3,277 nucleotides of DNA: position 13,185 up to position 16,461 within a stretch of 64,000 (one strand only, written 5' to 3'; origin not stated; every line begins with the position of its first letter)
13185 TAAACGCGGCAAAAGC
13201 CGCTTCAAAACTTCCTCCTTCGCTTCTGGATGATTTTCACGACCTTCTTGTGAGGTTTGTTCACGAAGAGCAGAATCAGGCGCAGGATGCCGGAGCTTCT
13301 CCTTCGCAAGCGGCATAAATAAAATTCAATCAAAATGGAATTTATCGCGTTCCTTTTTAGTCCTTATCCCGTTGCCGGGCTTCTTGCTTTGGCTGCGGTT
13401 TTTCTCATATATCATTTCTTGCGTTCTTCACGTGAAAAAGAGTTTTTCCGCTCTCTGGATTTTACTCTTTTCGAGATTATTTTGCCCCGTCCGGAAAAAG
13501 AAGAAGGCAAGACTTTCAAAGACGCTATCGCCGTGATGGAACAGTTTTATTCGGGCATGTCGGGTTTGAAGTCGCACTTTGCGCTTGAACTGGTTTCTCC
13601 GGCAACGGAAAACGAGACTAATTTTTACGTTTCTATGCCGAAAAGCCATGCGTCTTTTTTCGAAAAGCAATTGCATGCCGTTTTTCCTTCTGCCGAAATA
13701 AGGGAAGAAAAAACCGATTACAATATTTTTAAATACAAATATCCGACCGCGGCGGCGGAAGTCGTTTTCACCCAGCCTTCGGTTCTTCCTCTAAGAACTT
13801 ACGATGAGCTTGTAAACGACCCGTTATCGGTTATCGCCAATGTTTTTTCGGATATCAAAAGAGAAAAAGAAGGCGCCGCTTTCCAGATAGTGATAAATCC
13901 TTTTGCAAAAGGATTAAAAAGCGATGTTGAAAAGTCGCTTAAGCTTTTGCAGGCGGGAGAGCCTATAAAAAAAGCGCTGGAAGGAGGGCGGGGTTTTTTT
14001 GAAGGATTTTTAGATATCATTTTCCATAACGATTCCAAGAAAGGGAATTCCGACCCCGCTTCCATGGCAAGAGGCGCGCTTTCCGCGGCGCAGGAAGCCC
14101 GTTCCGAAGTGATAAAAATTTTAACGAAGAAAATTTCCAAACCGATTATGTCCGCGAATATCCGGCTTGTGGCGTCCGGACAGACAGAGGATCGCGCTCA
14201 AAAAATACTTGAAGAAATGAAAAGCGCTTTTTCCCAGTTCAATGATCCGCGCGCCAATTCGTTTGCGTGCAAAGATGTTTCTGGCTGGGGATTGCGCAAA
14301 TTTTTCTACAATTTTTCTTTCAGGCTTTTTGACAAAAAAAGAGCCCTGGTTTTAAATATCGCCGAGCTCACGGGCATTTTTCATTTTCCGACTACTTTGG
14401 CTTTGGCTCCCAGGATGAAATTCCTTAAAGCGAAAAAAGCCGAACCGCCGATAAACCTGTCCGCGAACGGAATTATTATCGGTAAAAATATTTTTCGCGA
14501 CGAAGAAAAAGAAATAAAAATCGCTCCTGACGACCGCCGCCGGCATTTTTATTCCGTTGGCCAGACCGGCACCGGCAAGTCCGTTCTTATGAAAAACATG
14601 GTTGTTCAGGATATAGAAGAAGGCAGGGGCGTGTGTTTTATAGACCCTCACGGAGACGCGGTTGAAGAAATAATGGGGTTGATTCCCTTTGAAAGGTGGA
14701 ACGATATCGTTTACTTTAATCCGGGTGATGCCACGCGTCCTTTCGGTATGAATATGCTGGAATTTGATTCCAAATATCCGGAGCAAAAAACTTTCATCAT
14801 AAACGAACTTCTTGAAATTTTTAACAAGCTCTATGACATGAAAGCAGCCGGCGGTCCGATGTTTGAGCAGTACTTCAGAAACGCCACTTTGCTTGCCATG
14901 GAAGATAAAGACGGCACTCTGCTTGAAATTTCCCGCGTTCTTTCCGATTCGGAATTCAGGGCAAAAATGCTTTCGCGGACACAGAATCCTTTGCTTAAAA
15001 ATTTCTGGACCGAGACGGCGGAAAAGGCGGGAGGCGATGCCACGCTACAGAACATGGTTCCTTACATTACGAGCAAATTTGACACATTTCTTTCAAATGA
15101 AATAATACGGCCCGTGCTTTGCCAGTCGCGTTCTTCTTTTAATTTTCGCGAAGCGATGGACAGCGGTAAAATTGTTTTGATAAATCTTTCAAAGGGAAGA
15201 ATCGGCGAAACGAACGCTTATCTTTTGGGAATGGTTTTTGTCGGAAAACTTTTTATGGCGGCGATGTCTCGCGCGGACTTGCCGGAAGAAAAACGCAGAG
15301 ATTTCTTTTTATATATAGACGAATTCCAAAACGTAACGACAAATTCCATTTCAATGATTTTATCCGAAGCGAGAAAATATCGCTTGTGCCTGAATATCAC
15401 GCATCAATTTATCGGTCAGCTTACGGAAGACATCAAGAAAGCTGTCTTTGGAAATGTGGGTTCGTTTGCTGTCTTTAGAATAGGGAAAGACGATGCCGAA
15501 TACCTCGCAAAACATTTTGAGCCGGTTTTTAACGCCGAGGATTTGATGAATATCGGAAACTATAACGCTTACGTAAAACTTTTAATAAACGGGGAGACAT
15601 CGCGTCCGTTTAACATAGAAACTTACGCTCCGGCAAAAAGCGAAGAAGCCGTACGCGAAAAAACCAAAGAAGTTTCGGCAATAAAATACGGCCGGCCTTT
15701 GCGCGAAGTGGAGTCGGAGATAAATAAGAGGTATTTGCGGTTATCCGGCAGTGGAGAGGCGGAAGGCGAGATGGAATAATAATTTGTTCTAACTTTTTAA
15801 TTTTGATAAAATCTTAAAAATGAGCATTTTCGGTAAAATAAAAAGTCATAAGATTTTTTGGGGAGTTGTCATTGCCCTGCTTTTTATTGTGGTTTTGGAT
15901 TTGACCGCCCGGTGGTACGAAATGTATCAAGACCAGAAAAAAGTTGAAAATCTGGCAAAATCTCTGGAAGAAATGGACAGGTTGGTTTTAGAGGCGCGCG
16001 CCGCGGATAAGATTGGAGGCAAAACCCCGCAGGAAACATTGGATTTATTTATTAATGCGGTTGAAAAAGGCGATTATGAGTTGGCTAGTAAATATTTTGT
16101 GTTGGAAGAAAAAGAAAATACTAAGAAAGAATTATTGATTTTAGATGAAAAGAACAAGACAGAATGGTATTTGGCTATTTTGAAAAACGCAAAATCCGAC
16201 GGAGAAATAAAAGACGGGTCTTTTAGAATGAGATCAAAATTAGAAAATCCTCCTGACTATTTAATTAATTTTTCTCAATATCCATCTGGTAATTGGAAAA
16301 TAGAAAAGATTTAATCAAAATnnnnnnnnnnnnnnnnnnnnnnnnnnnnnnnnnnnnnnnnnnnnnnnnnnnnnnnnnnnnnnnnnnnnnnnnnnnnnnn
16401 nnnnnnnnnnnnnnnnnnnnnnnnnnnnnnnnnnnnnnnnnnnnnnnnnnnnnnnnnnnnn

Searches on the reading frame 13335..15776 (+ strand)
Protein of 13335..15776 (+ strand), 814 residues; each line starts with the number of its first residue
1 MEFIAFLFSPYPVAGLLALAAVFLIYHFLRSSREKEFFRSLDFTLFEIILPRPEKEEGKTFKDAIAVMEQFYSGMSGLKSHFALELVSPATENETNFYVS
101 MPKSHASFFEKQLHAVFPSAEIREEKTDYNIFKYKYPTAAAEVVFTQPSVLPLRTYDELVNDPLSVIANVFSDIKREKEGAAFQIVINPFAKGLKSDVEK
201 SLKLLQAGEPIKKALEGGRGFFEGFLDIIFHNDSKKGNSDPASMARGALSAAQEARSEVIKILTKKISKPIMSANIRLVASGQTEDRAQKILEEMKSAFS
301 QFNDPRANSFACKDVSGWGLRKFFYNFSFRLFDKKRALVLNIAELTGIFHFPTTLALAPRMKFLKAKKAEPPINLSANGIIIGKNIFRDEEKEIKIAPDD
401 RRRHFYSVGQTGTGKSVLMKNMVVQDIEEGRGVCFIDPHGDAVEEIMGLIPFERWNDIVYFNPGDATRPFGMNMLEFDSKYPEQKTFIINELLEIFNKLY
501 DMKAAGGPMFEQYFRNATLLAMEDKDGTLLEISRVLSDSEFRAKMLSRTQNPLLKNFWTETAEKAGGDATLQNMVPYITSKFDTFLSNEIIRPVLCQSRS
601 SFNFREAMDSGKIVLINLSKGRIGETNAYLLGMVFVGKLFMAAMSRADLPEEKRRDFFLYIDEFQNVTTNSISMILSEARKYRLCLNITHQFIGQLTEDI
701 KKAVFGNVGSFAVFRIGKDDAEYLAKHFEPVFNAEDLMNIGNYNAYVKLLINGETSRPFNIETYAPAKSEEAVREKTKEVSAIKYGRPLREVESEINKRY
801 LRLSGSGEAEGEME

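Call 10: search_protein_families(library=pfam, proteins=[window:13335-15776:+], max_evalue=0.01)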
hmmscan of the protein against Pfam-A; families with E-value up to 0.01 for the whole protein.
window:13335-15776:+ (814 aa): 4 families
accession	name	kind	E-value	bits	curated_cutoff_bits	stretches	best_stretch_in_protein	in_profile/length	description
PF10412.15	TrwB_AAD_bind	-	6.9e-06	25.6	20.5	0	395-448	8-61/387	Type IV secretion-system coupling protein DNA-binding domain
PF01935.23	DUF87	-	8.7e-05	23.1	23.2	1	388-441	8-63/220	Helicase HerA, central domain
PF12696.13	TraG-D_C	-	0.0026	18.1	22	1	659-726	4-77/126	TraM recognition site of TraD and TraG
PF13401.12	AAA_22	-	0.008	16.9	27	0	402-440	5-43/130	AAA domain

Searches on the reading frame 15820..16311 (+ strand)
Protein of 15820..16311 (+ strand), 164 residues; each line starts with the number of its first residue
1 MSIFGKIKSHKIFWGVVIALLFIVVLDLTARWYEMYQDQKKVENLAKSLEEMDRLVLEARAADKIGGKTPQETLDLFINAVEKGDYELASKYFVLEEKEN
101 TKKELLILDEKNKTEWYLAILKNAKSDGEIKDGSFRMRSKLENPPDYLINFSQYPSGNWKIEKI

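Call 10: search_protein_families(library=pfam, proteins=[window:15820-16311:+], max_evalue=0.01)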
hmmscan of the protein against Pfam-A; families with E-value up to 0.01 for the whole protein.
window:15820-16311:+ (164 aa): 2 families
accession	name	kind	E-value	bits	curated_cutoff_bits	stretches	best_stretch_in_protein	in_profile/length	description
PF12870.14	DUF4878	-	0.00038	21.2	24.1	1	66-113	4-50/112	Domain of unknown function (DUF4878)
PF22815.2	CatAgl_D1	-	0.0055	17.2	27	0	52-98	57-103/159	Alpha-1,3-glucanase catalytic domain D1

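Call 41: find_homologous_proteins(query=window:15820-16311:+, max_evalue=0.001)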
Query window:15820-16311:+ (164 aa): 407 proteins with E <= 0.001 among 514 candidates; the best 120 are listed.
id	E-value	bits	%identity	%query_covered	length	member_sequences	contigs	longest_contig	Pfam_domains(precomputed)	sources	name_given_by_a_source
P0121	1.0e-101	355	100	100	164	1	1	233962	-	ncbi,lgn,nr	ncbi:MAG: hypothetical protein PHC85_00295 [Candidatus Pacebacteria bacterium]|nr:hypothetical prote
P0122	3.3e-51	191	60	96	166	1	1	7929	-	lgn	-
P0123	7.9e-50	187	53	100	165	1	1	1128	-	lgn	-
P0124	3.4e-47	178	56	100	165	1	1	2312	-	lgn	-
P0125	7.0e-46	174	51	100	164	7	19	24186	-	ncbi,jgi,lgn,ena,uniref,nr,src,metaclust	ncbi:MAG: hypothetical protein A3A10_02210 [Candidatus Tagabacteria bacterium RIFCSPLOWO2_01_FULL_42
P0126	7.1e-45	171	52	97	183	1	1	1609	-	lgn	-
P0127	2.8e-44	169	51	100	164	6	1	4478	-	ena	-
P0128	2.0e-43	166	55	96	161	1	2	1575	-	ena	-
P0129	2.7e-43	165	50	100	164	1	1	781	-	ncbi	-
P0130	1.0e-41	160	58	84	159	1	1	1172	-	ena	-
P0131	1.0e-41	160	50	99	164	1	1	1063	-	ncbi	-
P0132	1.1e-41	160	55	81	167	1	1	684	-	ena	-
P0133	1.2e-41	160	55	81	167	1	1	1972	-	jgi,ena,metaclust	metaclust:\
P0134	1.5e-41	160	49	100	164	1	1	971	-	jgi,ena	-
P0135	4.3e-41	158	54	81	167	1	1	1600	-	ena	-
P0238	2.8e-22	97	41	91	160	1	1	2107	PF12870.14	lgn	-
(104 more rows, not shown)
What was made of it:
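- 15820..16314 (+): Partner gene, 164 aa. It encodes an N-terminal TM helix (aa 12-30), a long helical stalk (to aa 62) and an NTF2-like ectodomain (aa 63-164). The ectodomain carries the invariant motifs D-x2-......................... and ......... 407 homologues, all annotated hypothetical (call 41).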

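Call 54: predict_structure(alignment_id=A3)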
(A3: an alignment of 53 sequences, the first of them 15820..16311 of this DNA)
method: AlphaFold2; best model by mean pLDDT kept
length: 164 residues; sequences in the alignment: 53
mean_pLDDT: 93.2   pTM: 0.74
mean pLDDT of the five models: 93.2, 93.1, 92.7, 91.1, 90.6
residues with pLDDT >= 90: 144; 70-90: 12; 50-70: 6; < 50: 2
segments of 3 or more residues with pLDDT < 50: none
pLDDT, mean of each block of 10 residues (from residue 1): 58 91 94 94 96 95 97 98 98 97 98 96 95 95 89 98 97
secondary structure, 60 per line:
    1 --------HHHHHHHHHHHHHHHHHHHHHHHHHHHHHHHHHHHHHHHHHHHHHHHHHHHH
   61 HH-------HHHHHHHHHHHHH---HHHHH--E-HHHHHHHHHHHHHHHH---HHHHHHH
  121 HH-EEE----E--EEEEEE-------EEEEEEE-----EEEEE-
elements in order: H9-62 H70-82 H86-90 H95-110 H114-122 E124-126 E134-139 E147-153 E159-163
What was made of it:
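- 15820..16314 (+): AF2 pLDDT 93.2 (call 54).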

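Call 56: search_protein_families(alignment_id=A3, library=pfam, max_evalue=0.01)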
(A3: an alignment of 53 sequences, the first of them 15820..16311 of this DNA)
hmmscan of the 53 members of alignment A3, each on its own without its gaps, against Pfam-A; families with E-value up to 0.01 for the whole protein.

A. member 1, window:15820-16311:+ (164 aa): 2 families
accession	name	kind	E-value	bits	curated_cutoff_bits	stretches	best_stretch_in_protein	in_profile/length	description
PF12870.14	DUF4878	-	0.00038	21.2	24.1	1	66-113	4-50/112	Domain of unknown function (DUF4878)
PF22815.2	CatAgl_D1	-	0.0055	17.2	27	0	52-98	57-103/159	Alpha-1,3-glucanase catalytic domain D1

B. families by the number of members that match (of 53 scanned): 14 families
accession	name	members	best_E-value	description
PF12870.14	DUF4878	41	1.8e-05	Domain of unknown function (DUF4878)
PF22815.2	CatAgl_D1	7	0.0024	Alpha-1,3-glucanase catalytic domain D1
PF12679.13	ABC2_membrane_2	2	0.0057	ABC-2 family transporter protein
PF05692.17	Myco_haema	1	0.00044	Mycoplasma haemagglutinin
PF24731.1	DUF7683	1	0.0013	Domain of unknown function (DUF7683)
PF19558.4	DUF6080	1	0.003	Family of unknown function (DUF6080)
PF09090.17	MIF4G_like_2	1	0.0041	MIF4G like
PF09976.15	TPR_21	1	0.0051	Tetratricopeptide repeat-like domain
PF10994.13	DUF2817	1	0.0053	Protein of unknown function (DUF2817)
PF15905.10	HMMR_N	1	0.0064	Hyaluronan mediated motility receptor N-terminal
PF11337.13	DUF3139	1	0.0066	Protein of unknown function (DUF3139)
PF02151.25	UVR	1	0.0067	UvrB/uvrC motif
PF24008.1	DUF7322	1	0.0074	Domain of unknown function (DUF7322)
PF04612.17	T2SSM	1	0.0095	Type II secretion system (T2SS), protein M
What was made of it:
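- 15820..16314 (+): 41 of 53 members match DUF4878 below threshold (call 56).
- Closest known: Phospholipases with dedicated accessory or immunity proteins. Different: No homology to PlcR or Tli was detected; Pfam gives only a weak DUF4878 match (calls 10, 56).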

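Call 80: find_related_loci(query=A3, collection=metagenome_contigs, flank=3000)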
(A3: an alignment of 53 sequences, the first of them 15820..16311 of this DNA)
Query A3 (164 aa) in metagenome_contigs; peptide patterns used: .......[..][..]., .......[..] (x = any residue, [..] = any of these).
388 stretches matched a pattern; 256 encode a relative of the query (tblastn E <= 1e-3); the best 80 are kept; 80 distinct loci.
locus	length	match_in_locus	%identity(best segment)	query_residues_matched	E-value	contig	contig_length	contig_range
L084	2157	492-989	54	1-164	3e-53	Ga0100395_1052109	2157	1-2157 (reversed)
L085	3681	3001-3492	51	1-164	3e-49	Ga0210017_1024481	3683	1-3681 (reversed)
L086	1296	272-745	55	7-164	9e-51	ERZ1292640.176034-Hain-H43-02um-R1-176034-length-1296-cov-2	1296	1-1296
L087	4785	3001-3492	51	1-164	9e-47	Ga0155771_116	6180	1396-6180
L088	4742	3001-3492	51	1-164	9e-47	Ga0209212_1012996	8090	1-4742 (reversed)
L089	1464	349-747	55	32-164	8e-44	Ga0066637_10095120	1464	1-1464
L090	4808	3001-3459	49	13-164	6e-42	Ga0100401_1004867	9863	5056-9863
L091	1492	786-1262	45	7-164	1e-38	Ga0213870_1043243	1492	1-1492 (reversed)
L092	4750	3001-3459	46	13-164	6e-38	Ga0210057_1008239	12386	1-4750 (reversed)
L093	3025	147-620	44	8-164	1e-37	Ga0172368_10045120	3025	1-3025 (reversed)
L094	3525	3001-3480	43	1-164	2e-36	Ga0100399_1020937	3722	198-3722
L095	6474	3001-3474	46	3-164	6e-36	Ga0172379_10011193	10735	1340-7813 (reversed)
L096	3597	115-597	44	1-164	6e-35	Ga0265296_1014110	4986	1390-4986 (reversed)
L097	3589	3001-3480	44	1-164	2e-34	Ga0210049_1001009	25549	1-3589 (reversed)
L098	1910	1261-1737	44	1-164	3e-34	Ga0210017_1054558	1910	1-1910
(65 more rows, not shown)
